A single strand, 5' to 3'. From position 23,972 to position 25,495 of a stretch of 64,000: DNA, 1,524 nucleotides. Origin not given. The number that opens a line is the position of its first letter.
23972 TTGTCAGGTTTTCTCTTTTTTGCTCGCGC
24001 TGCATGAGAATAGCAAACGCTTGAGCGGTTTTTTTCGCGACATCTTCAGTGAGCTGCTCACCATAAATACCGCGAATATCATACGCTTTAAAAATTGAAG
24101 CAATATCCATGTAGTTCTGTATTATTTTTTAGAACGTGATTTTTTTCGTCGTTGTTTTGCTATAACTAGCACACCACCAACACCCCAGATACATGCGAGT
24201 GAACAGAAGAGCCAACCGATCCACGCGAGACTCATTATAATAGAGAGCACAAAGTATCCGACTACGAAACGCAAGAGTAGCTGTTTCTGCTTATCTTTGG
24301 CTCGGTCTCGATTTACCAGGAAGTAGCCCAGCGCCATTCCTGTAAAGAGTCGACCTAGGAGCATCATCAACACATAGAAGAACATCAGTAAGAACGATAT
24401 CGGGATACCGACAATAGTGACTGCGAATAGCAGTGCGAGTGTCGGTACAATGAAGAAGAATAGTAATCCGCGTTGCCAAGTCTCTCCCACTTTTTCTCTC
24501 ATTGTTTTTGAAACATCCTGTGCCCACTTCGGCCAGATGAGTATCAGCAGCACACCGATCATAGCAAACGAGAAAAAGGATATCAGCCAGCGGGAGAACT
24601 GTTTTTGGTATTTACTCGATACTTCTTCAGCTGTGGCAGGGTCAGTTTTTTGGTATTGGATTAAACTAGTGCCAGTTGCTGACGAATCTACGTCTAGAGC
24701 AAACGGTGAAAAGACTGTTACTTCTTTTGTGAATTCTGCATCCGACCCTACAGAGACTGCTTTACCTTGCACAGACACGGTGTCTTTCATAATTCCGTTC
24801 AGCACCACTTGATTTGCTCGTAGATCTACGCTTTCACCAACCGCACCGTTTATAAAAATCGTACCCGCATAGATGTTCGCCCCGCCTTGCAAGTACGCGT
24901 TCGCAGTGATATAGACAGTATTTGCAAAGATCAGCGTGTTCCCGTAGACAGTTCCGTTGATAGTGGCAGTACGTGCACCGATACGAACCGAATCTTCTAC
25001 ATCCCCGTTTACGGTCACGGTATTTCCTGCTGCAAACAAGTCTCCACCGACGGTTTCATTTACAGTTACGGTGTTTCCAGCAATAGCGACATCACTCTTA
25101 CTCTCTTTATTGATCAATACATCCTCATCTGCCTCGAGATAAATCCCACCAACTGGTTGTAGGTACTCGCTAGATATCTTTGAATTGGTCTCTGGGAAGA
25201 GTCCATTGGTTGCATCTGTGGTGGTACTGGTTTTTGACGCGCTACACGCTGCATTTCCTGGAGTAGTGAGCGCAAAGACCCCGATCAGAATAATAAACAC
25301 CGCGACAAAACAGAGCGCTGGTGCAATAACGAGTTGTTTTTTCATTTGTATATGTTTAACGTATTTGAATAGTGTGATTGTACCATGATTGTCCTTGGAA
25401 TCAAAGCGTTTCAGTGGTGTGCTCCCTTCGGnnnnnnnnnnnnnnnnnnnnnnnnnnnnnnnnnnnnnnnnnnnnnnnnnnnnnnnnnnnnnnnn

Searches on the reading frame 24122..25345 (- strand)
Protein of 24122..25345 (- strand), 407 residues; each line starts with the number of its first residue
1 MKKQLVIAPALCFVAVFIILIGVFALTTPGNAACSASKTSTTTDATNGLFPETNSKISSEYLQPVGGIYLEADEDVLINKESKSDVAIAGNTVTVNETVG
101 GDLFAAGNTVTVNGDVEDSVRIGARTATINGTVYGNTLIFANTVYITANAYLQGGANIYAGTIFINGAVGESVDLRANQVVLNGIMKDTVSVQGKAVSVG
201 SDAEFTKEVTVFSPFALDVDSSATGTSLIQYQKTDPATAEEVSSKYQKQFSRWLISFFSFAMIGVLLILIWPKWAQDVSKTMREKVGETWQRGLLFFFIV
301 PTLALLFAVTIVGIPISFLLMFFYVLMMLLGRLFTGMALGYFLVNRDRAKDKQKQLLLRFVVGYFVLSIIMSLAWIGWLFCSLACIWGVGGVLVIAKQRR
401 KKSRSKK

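Call 33: search_protein_families(library=pfam, proteins=[window:24122-25345:-], max_evalue=0.001)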
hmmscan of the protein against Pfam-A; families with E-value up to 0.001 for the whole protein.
window:24122-25345:- (407 aa): 1 family
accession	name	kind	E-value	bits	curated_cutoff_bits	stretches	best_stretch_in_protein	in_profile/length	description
PF03961.19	FapA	-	0.00041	20.5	31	0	107-198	20-112/272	Flagellar Assembly Protein A beta solenoid domain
